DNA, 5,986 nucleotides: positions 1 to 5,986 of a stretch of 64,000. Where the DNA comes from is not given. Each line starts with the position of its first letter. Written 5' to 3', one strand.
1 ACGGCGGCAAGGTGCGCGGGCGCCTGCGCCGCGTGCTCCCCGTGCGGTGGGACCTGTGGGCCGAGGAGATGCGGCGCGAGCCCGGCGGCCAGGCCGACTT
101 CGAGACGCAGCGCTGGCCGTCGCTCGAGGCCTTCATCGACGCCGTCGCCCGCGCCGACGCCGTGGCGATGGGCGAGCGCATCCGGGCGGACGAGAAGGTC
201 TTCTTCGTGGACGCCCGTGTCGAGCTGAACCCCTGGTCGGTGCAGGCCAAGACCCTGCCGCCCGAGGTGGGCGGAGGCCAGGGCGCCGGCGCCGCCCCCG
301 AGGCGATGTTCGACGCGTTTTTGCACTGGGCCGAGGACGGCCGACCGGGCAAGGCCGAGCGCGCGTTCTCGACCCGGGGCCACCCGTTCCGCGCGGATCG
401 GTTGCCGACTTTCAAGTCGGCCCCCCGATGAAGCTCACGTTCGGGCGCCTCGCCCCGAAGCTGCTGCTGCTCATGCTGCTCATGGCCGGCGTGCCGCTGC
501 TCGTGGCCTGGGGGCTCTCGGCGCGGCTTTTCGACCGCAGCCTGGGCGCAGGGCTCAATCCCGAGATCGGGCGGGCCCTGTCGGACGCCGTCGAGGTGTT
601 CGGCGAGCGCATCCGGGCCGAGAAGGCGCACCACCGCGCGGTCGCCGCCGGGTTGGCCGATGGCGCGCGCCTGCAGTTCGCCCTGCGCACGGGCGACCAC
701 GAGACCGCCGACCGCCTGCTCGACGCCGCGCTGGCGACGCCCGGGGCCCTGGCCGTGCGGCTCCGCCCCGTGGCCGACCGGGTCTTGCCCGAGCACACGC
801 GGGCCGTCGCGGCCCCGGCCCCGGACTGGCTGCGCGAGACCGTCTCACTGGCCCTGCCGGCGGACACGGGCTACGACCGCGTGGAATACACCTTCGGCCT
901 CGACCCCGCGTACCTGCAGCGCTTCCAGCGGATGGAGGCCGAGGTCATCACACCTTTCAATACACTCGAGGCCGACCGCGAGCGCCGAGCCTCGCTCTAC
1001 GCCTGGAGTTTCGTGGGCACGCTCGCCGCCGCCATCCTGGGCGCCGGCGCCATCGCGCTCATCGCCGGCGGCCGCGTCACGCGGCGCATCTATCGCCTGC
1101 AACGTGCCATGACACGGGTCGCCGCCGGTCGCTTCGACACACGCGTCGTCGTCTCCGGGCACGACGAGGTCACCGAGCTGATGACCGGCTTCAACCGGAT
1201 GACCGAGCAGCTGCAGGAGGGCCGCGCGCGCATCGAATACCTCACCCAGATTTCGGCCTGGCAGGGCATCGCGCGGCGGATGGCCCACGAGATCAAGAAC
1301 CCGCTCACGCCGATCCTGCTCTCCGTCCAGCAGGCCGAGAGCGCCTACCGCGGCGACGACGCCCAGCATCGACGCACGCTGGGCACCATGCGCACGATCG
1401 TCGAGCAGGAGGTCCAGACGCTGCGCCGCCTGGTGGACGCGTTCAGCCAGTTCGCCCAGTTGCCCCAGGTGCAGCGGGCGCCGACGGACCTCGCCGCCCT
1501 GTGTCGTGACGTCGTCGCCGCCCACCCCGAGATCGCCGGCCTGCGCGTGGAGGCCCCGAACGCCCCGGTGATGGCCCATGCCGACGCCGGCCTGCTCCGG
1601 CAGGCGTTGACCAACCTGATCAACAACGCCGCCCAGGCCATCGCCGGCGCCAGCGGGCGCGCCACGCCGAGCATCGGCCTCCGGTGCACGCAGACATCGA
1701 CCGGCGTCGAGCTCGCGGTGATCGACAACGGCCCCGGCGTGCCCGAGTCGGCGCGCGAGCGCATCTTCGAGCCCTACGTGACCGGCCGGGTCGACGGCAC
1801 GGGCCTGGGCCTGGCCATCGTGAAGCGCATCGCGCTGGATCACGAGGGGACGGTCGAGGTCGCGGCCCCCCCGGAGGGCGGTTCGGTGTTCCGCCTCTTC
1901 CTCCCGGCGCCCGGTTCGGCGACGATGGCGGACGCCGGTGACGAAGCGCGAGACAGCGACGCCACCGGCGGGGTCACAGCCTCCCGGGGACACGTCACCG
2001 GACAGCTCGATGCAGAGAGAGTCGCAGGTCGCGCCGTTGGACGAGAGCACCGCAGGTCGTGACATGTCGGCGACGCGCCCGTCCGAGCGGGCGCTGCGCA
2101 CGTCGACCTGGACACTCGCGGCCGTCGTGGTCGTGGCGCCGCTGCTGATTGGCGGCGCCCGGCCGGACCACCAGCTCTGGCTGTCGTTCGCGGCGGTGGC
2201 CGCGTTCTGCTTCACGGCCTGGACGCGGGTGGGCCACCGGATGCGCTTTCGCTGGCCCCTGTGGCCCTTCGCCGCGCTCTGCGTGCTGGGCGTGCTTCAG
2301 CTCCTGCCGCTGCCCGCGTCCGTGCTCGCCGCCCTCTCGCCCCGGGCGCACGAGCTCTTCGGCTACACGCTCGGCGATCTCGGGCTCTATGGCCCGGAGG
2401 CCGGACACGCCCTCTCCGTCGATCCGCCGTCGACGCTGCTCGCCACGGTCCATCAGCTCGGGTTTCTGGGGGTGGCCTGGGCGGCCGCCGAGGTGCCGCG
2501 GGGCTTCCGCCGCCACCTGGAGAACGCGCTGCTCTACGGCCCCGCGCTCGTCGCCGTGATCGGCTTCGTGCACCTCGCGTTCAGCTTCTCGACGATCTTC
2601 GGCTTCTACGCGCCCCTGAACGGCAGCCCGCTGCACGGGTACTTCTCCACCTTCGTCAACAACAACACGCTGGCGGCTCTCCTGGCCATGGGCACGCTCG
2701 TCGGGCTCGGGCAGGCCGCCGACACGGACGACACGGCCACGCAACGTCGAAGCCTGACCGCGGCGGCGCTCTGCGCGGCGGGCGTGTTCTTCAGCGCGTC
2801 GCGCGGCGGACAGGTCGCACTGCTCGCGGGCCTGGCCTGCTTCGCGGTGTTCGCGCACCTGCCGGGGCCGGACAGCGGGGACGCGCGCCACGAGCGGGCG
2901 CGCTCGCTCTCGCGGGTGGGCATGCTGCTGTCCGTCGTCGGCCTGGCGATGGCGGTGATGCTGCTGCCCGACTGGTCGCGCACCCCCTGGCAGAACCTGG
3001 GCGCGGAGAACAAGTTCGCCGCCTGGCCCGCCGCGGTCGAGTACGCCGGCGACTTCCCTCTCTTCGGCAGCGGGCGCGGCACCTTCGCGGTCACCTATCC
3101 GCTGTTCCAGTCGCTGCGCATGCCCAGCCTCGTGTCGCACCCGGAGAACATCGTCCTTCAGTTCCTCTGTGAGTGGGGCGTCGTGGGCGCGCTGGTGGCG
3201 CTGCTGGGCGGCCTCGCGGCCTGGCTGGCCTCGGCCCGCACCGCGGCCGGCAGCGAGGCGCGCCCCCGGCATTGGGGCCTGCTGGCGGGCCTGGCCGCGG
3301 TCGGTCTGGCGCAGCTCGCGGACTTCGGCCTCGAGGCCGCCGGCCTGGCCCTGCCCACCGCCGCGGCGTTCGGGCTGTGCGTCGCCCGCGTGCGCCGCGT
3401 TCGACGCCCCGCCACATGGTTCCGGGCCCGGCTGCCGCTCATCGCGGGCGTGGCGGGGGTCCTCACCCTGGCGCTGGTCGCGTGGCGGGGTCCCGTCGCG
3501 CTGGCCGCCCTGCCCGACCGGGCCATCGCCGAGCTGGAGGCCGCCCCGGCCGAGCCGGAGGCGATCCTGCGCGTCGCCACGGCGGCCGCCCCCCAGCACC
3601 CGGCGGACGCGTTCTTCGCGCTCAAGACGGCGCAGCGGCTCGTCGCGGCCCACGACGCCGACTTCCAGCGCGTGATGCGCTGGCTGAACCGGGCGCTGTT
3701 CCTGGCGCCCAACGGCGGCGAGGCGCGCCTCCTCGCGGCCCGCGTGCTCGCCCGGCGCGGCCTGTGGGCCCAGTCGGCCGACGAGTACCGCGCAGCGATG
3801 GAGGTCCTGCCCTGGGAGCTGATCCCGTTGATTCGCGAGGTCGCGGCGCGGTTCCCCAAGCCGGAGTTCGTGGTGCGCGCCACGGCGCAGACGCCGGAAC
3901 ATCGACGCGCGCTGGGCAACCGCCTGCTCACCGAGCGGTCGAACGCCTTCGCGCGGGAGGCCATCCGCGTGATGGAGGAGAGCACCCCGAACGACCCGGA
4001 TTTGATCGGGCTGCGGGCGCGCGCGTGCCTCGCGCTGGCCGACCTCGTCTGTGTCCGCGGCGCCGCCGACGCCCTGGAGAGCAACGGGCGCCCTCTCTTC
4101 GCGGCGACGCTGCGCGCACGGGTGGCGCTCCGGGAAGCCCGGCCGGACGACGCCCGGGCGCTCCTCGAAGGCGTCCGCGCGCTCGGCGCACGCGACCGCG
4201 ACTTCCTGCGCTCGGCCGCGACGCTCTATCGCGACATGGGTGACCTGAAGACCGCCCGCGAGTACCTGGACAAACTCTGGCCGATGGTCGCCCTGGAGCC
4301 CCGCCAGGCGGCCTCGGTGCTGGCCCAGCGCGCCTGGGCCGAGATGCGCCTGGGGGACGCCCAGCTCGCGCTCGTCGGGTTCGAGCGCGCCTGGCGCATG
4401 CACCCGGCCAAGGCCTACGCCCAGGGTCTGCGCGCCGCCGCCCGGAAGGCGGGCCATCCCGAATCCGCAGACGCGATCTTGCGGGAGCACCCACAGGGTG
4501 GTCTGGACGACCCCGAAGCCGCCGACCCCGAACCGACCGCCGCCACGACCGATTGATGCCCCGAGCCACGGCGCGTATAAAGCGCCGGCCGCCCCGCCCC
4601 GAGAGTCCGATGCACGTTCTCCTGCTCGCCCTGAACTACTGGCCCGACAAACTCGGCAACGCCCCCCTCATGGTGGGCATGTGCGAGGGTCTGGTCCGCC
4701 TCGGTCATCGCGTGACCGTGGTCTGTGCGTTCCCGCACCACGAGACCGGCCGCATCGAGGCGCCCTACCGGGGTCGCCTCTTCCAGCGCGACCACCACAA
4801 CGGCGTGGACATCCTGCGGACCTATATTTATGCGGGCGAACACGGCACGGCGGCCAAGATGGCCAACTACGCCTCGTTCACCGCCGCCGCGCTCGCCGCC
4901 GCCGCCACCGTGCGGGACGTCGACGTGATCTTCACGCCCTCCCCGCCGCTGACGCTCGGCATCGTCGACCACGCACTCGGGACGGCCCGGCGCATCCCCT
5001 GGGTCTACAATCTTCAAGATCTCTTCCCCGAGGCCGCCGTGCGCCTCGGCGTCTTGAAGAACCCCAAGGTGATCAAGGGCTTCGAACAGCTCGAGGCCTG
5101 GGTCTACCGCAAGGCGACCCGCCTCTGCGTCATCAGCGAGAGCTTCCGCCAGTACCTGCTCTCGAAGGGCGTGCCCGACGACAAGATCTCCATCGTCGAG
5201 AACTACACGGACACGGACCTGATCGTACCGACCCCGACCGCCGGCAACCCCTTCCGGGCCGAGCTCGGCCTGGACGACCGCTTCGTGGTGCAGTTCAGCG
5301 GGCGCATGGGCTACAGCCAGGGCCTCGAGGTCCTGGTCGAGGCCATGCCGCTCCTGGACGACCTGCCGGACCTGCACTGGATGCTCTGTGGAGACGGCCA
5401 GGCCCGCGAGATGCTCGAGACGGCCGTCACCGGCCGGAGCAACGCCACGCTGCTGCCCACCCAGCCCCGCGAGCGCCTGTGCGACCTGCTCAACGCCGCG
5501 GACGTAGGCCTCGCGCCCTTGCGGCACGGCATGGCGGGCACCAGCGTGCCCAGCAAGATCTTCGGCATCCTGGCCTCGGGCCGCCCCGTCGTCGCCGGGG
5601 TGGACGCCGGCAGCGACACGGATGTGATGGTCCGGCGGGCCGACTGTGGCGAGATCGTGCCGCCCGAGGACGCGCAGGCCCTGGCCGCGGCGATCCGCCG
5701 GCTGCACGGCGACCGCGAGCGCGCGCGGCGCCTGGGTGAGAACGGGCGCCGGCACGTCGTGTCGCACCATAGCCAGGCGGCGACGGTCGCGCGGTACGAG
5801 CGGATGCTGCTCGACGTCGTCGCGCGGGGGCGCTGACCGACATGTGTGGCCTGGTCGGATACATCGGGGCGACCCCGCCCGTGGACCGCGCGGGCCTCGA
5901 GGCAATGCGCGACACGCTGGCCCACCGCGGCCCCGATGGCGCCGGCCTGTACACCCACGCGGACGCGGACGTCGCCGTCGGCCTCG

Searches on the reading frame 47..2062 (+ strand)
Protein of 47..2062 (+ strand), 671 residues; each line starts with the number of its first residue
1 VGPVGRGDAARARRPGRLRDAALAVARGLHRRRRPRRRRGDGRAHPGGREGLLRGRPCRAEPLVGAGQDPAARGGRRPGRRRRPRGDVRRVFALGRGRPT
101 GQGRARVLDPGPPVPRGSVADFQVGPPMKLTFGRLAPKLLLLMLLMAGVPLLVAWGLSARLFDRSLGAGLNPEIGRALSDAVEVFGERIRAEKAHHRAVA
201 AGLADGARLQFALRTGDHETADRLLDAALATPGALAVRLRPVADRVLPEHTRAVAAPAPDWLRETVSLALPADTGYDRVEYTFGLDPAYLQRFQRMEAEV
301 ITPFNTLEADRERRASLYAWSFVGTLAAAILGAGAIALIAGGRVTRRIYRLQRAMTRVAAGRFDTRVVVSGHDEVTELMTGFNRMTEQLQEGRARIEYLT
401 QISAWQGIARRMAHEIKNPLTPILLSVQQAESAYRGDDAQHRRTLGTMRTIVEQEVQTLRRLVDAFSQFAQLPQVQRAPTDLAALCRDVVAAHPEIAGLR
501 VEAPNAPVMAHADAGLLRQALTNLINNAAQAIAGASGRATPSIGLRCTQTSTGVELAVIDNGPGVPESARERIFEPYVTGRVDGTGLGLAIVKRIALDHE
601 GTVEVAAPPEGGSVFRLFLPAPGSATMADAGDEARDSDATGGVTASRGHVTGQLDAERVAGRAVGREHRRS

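Call 4: search_protein_families(library=pfam, proteins=[window:47-2062:+], max_evalue=0.01)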
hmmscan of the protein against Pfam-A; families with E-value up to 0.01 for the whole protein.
window:47-2062:+ (671 aa): 4 families
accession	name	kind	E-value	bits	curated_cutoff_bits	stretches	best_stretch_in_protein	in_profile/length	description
PF02518.31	HATPase_c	-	5.3e-22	78.8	26.4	1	513-622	2-110/111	Histidine kinase-, DNA gyrase B-, and HSP90-like ATPase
PF00672.30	HAMP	-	8.3e-12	45.7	25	1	341-391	3-53/53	HAMP domain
PF00512.31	HisKA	-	2.8e-06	27.7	26.9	1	409-472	6-63/66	His Kinase A (phospho-acceptor) domain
PF13581.12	HATPase_c_2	-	0.00017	22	27.4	1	516-599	31-112/127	Histidine kinase-like ATPase domain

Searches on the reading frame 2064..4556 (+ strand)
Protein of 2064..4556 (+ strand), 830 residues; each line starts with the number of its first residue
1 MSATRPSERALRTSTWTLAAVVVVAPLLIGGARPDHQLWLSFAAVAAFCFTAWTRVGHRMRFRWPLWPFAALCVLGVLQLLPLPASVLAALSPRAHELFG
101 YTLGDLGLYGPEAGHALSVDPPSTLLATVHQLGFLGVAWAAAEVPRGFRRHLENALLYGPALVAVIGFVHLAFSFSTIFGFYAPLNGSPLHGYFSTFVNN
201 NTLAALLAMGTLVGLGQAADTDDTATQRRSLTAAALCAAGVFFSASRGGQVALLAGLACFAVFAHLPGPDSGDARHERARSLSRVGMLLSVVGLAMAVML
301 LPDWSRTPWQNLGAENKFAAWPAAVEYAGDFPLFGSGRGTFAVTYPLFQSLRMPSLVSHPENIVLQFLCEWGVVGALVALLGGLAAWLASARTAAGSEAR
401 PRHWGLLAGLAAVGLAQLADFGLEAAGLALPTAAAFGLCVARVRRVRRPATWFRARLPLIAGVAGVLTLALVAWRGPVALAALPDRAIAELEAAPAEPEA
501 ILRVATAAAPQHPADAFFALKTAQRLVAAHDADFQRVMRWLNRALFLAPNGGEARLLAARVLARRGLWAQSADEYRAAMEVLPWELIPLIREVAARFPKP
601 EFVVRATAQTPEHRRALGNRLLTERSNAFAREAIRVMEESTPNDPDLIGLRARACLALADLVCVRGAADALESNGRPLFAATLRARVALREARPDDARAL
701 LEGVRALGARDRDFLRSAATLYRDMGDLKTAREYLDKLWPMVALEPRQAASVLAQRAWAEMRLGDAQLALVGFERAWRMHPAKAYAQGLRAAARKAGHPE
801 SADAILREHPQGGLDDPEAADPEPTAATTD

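Call 4: search_protein_families(library=pfam, proteins=[window:2064-4556:+], max_evalue=0.01)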
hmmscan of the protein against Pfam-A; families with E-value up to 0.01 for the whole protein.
window:2064-4556:+ (830 aa): 1 family
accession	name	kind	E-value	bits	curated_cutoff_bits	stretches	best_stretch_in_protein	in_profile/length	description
PF04932.20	Wzy_C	-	9e-14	51.9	31.7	1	233-379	2-148/149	O-Antigen ligase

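Call 6: search_protein_families(library=ncbifam, proteins=[window:2064-4556:+], max_evalue=0.01)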
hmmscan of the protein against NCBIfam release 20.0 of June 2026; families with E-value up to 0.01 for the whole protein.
window:2064-4556:+ (830 aa): 6 families
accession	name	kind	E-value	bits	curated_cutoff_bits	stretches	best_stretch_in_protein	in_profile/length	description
TIGR00947.1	2A73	equivalog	4.9e-09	35.7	366.4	1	194-412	165-389/425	IctB family putative bicarbonate transporter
TIGR02917.1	PEP_TPR_lipo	equivalog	1.8e-08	32.8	312.2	1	503-783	149-430/899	XrtA/PEP-CTERM system TPR-repeat protein PrsT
TIGR03097.1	PEP_O_lig_1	hypoth_equivalog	2.1e-05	23.6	188.1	1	196-398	163-356/408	putative O-glycosylation ligase, exosortase A system-associated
NF052415.1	T3SS_chap_SctY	equivalog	0.00018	22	70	1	683-769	11-96/106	type III secretion apparatus assembly chaperone SctY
TIGR03939.1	PGA_TPR_OMP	equivalog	0.0046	15.2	366.65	0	692-811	100-216/800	poly-beta-1,6 N-acetyl-D-glucosamine export porin PgaA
NF008757.0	PRK11788.1-5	equivalog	0.0054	15.9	363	0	510-654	174-322/388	lipopolysaccharide assembly protein LapB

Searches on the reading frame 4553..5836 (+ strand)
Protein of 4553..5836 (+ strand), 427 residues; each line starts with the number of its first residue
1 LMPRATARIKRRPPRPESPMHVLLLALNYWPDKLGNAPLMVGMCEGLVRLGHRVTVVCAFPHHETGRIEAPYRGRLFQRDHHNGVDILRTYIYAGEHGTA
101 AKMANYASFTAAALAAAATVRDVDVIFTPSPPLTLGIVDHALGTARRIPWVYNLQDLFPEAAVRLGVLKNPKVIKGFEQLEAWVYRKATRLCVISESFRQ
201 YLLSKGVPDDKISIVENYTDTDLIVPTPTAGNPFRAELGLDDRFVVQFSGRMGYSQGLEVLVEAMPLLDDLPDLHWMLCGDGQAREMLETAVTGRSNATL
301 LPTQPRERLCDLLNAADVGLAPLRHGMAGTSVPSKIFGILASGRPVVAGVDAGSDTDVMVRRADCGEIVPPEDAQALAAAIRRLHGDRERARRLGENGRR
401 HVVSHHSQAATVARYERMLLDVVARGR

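Call 4: search_protein_families(library=pfam, proteins=[window:4553-5836:+], max_evalue=0.01)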
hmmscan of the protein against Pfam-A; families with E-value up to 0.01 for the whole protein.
window:4553-5836:+ (427 aa): 5 families
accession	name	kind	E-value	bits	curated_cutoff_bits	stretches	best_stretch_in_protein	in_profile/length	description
PF13579.12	Glyco_trans_4_4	-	3.6e-19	70.1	29.7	1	42-217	9-157/158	Glycosyl transferase 4-like domain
PF13692.12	Glyco_trans_1_4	-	1.1e-17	65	27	1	244-386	2-141/142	Glycosyl transferases group 1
PF00534.26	Glycos_transf_1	-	2.9e-17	63.2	26.4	1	235-400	6-171/172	Glycosyl transferases group 1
PF13439.12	Glyco_transf_4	-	2.2e-13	51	28.5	1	43-222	11-169/170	Glycosyltransferase Family 4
PF13524.12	Glyco_trans_1_2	-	2e-08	34.7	25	1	290-414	27-141/144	Glycosyl transferase-like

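Call 6: search_protein_families(library=ncbifam, proteins=[window:4553-5836:+], max_evalue=0.01)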
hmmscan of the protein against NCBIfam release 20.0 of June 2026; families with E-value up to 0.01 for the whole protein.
window:4553-5836:+ (427 aa): 17 families
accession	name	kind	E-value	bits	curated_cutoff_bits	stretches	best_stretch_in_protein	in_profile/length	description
NF007640.0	PRK10307.1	subfamily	2.4e-70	237.5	276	1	20-421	1-406/411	WcaI family glycosyltransferase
TIGR04063.1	stp3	hypoth_equivalog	4.6e-31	108.1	442.05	1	78-419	48-392/397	TIGR04063 family PEP-CTERM/XrtA system glycosyltransferase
TIGR04007.1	wcaI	equivalog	2e-23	82.7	800.45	1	20-383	1-373/407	colanic acid biosynthesis glycosyltransferase WcaI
TIGR03088.1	stp2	hypoth_equivalog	1.1e-19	70.7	409.05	1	193-418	142-369/374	TIGR03088 family PEP-CTERM/XrtA system glycosyltransferase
NF053787.1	GlcN_PG_synth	equivalog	5.2e-13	48.6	480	1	184-414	140-351/361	N-acetylglucosaminyl phosphatidylglycerol synthase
TIGR02149.1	glgA_Coryne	subfamily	1.6e-12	47.3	302.4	1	181-414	134-382/391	glycogen synthase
TIGR03449.1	mycothiol_MshA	equivalog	1.1e-11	44.3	462.5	1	106-412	84-393/406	D-inositol-3-phosphate glycosyltransferase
NF041876.1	EPS_EpsE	equivalog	4.4e-11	42.6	400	1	249-409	220-383/389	exopolysaccharide biosynthesis GT4 family glycosyltransferase EpsE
TIGR04157.1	glyco_rSAM_CFB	subfamily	7.3e-09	35.1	400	1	173-322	156-307/406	TIGR04157 family glycosyltransferase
TIGR03087.1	stp1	hypoth_equivalog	9e-08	31.7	316.65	1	209-419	195-394/397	TIGR03087 family PEP-CTERM/XrtA system glycosyltransferase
NF038298.1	EPS_HpsO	equivalog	7.2e-07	28.3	575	1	230-410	187-375/388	hormogonium polysaccharide biosynthesis glycosyltransferase HpsO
NF047684.1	TeichurnBiosyTuaC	equivalog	8.2e-07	28.3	550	1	237-408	212-375/391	teichuronic acid biosynthesis protein TuaC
TIGR02472.1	sucr_P_syn_N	equivalog_domain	7.4e-06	25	576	1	341-418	362-437/439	sucrose-phosphate synthase, putative, glycosyltransferase domain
TIGR03999.1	thiol_BshA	equivalog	8.1e-06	25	273.7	1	179-419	136-370/375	N-acetyl-alpha-D-glucosaminyl L-malate synthase BshA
TIGR04005.1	wcaL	equivalog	1.5e-05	24.1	537.6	1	184-409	171-393/406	colanic acid biosynthesis glycosyltransferase WcaL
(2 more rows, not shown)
